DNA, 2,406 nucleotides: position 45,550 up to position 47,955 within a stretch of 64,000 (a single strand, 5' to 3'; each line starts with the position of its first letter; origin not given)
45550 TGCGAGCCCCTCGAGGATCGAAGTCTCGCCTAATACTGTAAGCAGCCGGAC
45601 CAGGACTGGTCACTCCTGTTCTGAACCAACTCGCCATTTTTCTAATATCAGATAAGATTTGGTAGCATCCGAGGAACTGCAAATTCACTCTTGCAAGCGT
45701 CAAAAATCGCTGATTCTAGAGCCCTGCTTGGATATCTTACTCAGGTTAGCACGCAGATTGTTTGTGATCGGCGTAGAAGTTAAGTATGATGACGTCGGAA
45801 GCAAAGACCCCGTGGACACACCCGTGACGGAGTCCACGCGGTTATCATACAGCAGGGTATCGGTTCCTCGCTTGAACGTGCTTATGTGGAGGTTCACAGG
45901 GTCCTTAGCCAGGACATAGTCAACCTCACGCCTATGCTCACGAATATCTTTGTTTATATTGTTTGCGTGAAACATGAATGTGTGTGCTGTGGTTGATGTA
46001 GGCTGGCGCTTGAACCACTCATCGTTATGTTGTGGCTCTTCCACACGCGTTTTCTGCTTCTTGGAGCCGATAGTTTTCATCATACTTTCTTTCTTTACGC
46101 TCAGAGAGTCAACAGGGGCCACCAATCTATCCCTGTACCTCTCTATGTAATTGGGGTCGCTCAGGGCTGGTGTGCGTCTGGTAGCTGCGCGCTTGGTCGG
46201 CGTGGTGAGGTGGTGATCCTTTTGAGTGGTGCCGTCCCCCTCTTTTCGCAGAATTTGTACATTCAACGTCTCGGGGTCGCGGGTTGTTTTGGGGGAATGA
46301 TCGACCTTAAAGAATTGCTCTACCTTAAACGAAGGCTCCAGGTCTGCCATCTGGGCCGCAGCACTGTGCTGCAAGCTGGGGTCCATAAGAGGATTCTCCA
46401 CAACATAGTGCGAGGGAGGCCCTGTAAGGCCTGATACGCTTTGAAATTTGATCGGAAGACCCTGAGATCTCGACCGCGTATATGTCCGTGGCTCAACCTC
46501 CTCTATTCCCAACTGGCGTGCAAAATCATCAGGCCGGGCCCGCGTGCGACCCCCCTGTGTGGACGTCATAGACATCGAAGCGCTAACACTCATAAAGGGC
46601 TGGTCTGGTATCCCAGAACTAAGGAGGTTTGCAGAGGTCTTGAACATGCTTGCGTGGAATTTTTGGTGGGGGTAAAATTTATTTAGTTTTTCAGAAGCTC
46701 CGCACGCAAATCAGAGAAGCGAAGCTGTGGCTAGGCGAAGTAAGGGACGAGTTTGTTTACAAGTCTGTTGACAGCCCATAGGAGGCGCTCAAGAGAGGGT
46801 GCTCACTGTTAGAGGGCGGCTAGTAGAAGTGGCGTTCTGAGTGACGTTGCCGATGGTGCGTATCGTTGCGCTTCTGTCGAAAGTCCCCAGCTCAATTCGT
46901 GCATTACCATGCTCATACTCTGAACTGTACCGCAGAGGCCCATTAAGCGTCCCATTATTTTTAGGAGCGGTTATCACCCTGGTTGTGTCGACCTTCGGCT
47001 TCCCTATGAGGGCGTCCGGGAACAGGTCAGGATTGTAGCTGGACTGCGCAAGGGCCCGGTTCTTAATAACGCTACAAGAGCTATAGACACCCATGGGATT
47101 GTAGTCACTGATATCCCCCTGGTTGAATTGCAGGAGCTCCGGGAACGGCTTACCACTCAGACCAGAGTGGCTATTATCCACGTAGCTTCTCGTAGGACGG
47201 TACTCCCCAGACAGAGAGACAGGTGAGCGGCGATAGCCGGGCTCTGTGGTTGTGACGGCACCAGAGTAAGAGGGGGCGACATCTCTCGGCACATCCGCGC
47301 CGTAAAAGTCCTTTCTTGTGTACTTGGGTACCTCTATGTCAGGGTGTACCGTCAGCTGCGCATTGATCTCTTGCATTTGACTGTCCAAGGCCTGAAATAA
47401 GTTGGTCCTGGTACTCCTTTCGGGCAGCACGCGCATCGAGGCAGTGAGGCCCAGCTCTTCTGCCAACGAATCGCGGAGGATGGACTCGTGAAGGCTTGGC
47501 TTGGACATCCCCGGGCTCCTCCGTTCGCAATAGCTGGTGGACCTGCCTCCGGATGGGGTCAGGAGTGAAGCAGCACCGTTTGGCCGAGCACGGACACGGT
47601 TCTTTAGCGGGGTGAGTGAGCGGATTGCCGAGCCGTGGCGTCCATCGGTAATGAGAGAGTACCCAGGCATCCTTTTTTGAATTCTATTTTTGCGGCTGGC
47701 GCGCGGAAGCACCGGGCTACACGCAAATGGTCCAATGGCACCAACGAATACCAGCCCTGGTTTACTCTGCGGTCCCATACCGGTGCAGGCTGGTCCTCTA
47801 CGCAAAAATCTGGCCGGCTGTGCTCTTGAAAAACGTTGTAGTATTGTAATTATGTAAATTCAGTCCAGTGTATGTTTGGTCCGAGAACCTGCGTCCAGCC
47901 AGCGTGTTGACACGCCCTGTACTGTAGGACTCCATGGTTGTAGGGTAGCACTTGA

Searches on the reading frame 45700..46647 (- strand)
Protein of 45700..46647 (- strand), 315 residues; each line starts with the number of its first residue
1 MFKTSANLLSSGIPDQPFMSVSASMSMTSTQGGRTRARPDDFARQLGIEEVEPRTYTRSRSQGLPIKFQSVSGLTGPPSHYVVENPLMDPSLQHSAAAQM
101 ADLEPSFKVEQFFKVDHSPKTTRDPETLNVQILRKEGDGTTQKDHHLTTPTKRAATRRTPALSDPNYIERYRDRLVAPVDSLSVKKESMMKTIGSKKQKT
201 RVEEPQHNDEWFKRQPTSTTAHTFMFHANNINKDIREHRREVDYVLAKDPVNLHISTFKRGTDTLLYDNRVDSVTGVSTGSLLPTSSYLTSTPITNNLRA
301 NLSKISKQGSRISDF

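Call 6: search_protein_families(library=pfam, proteins=[window:45700-46647:-], max_evalue=0.1)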
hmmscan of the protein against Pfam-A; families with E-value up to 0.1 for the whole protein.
window:45700-46647:- (315 aa): 0 families

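Call 40: search_protein_representatives(alignment_id=A1)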
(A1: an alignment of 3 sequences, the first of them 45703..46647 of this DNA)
Query: 3 sequences, 316 profile positions. Proteins with E-value up to 0.001 (for the whole library): 3; up to 1e-10: 2; up to 1e-30: 2. The best 3 are listed.
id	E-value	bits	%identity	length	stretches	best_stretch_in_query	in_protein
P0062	2.2e-212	720.4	-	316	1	1-316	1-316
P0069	2.0e-45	171.9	-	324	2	7-288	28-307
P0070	1.9e-04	37.3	-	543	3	208-262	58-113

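Call 41: list_cluster_members(proteins=[P0069, P0070, P0067, P0063, P0061, P0062])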
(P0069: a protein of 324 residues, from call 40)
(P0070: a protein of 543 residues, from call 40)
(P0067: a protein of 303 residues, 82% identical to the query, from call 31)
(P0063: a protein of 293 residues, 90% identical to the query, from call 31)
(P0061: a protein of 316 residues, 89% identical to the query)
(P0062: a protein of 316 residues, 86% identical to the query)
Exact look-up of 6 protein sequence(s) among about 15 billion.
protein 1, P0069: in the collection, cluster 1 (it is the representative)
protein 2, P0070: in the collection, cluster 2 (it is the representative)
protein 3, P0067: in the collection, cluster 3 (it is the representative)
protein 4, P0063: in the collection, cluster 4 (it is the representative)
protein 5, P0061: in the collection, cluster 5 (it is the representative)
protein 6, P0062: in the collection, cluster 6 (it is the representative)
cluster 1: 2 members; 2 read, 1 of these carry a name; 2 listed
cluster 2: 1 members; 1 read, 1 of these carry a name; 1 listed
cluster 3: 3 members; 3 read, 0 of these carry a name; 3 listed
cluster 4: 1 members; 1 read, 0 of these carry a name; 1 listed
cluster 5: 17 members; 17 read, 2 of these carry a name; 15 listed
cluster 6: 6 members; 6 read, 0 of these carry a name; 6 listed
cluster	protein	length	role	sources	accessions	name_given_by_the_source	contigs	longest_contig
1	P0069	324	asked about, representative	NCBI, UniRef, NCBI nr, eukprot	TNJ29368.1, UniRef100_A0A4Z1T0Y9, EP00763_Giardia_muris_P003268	hypothetical protein GMRT_11139 [Giardia muris] | Uncharacterized protein n=1 Tax=Giardia muris TaxID=5742 RepID=A0A4Z1T0Y9_GIAMU | TNJ29368.1 hypothetical protein GMRT_11139 [Giardia muris]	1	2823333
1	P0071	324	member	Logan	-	-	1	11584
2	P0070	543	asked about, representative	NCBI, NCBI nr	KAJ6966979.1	hypothetical protein NC652_004515 [Populus alba x Populus x berolinensis]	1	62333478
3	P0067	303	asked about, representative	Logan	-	-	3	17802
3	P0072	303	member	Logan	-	-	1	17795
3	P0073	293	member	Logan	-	-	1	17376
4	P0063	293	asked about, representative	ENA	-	-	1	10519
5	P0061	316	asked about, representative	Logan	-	-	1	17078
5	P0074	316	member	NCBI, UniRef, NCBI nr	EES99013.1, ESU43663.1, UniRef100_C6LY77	Hypothetical protein GSB_10527 [Giardia duodenalis] | Uncharacterized protein n=2 Tax=Giardia intestinalis TaxID=5741 RepID=C6LY77_GIAIB | Hypothetical protein GL50581_3748 [Giardia intestinalis ATCC 50581]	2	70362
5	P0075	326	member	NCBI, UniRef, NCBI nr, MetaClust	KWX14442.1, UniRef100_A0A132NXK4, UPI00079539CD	hypothetical protein QR46_1564 [Giardia duodenalis assemblage B] | Uncharacterized protein n=1 Tax=Giardia duodenalis assemblage B TaxID=1394984 ... | hypothetical protein QR46_1564 [Giardia intestinalis assemblage B]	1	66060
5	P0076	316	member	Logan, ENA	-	-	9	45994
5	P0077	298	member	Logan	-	-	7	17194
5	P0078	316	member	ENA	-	-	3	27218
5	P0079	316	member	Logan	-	-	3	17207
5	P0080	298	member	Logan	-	-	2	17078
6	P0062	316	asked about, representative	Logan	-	-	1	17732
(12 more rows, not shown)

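Call 42: find_encoding_contigs(protein=P0069, flank=10000, max_places=2)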
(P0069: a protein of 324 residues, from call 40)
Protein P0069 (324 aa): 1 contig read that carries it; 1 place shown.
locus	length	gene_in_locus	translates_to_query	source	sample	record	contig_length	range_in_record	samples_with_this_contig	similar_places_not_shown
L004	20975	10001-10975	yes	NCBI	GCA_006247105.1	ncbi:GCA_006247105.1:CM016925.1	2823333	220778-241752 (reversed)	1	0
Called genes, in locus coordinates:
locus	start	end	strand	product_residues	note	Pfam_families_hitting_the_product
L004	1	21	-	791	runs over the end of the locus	PF00501:AMP-binding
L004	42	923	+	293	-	PF00069:Pkinase, PF07714:PK_Tyr_Ser-Thr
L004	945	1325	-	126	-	-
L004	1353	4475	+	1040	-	-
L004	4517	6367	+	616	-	PF03485:Arg_tRNA_synt_N (faint), PF00750:tRNA-synt_1d, PF05746:DALR_1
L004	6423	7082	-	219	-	PF07004:SHIPPO-rpt (weak)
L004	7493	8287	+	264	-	PF07004:SHIPPO-rpt (faint)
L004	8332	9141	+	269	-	-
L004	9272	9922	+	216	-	-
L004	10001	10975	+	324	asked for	-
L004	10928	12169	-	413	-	PF07719:TPR_2 (faint), PF12895:ANAPC3 (faint), PF13424:TPR_12 (faint), PF14559:TPR_19 (faint), PF00515:TPR_1 (faint), PF13181:TPR_8 (faint), PF13428:TPR_14 (faint), PF13432:TPR_16 (faint), +1 more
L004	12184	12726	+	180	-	PF00137:ATP-synt_C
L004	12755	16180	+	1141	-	-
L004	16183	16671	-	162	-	PF12352:V-SNARE_C (faint)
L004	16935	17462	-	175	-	-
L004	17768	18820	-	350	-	PF00023:Ank (faint), PF12796:Ank_2, PF13606:Ank_3 (faint), PF13637:Ank_4 (weak), PF00069:Pkinase, PF07714:PK_Tyr_Ser-Thr, PF03109:ABC1, PF14531:Kinase-like, +2 more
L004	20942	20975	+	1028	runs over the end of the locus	PF00023:Ank (faint), PF12796:Ank_2, PF12796:Ank_2, PF13637:Ank_4, PF12796:Ank_2, PF00069:Pkinase, PF07714:PK_Tyr_Ser-Thr, PF12796:Ank_2, +3 more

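Call 44: search_protein_families(library=pfam, proteins=[L001:7014-7637:+, L004:6426-7082:-, L004:8332-9138:+, L004:9272-9919:+, L004:10001-10972:+], max_evalue=10)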
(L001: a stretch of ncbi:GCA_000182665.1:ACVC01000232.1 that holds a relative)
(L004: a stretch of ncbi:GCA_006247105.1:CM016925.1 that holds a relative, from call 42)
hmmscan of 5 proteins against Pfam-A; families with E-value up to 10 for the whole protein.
L001:7014-7637:+ (208 aa): 1 family
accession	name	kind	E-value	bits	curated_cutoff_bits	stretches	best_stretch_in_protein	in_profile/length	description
PF07004.17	SHIPPO-rpt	-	0.24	13.1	20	0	11-21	1-11/33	Sperm-tail PG-rich repeat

L004:6426-7082:- (219 aa): 2 families
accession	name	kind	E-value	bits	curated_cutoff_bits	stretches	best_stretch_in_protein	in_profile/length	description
PF07004.17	SHIPPO-rpt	-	3.8e-25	87.5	20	5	122-151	1-33/33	Sperm-tail PG-rich repeat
PF08026.16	Antimicrobial_5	-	8.8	6.9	25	0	183-200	11-28/31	Bee antimicrobial peptide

L004:8332-9138:+ (269 aa): 0 families

L004:9272-9919:+ (216 aa): 0 families

L004:10001-10972:+ (324 aa): 0 families

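Call 58: predict_structure(alignment_id=A3)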
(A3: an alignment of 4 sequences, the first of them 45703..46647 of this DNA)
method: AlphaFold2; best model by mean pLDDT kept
length: 315 residues; sequences in the alignment: 4
mean_pLDDT: 41.0   pTM: 0.13
mean pLDDT of the five models: 41.0, 36.8, 36.6, 35.5, 28.8
residues with pLDDT >= 90: 0; 70-90: 0; 50-70: 27; < 50: 288
segments of 3 or more residues with pLDDT < 50: 1-148, 150-156, 176-192, 207-315
pLDDT, mean of each block of 10 residues (from residue 1): 40 36 32 40 45 33 34 37 38 37 40 40 42 38 43 47 59 52 42 46 49 44 37 40 40 34 37 39 39 43 45 43
secondary structure, 60 per line:
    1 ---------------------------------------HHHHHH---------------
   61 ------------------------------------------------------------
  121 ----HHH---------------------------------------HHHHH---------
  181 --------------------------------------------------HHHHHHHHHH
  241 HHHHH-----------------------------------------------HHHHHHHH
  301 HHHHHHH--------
elements in order: H40-45 H167-171 H231-245 H293-307

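Call 61: search_solved_structures(query=window:45703-46647:-, max_evalue=0.01)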
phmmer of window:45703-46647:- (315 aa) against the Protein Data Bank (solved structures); distinct sequences matched with E-value up to 0.01: 0.

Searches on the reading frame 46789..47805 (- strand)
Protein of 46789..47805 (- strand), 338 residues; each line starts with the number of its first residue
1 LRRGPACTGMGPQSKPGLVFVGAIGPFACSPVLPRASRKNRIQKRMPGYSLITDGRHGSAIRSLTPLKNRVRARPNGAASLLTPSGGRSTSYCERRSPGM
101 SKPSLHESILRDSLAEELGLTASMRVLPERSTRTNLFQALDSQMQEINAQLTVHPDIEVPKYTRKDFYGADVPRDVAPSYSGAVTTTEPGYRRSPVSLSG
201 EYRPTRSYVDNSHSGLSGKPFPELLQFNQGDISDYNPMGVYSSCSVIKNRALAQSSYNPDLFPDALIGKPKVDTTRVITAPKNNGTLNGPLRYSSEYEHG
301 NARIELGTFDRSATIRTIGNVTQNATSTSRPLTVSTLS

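Call 6: search_protein_families(library=pfam, proteins=[window:46789-47805:-], max_evalue=0.1)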
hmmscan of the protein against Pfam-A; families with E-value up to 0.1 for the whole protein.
window:46789-47805:- (338 aa): 0 families

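Call 31: find_homologous_proteins(query=A2, max_evalue=0.01)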
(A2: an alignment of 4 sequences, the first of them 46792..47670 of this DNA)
Query A2 (4 sequences) (293 aa, profile of the alignment): 7 proteins with E <= 0.01 among 5757 candidates.
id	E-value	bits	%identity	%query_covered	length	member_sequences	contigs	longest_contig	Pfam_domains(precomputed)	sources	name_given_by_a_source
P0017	3.1e-193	658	100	100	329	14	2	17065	-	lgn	-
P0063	1.2e-190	650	90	100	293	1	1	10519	-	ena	-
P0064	2.0e-190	649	90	100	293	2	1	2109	-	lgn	-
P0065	5.3e-190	648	90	100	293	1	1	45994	-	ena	-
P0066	2.2e-189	646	89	100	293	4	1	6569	-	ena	-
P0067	1.3e-188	643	82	100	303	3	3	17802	-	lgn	-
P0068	1.3e-143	496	90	76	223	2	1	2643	-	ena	-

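Call 44: search_protein_families(library=pfam, proteins=[L001:7014-7637:+], max_evalue=10)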
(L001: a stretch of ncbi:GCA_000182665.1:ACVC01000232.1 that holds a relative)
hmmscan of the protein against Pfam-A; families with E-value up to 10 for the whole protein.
L001:7014-7637:+ (208 aa): 1 family
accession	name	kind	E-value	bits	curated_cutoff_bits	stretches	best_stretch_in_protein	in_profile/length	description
PF07004.17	SHIPPO-rpt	-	0.24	13.1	20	0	11-21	1-11/33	Sperm-tail PG-rich repeat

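Call 60: search_solved_structures(query=window:46792-47670:-, max_evalue=0.01)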
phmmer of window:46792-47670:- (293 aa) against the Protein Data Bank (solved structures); distinct sequences matched with E-value up to 0.01: 0.
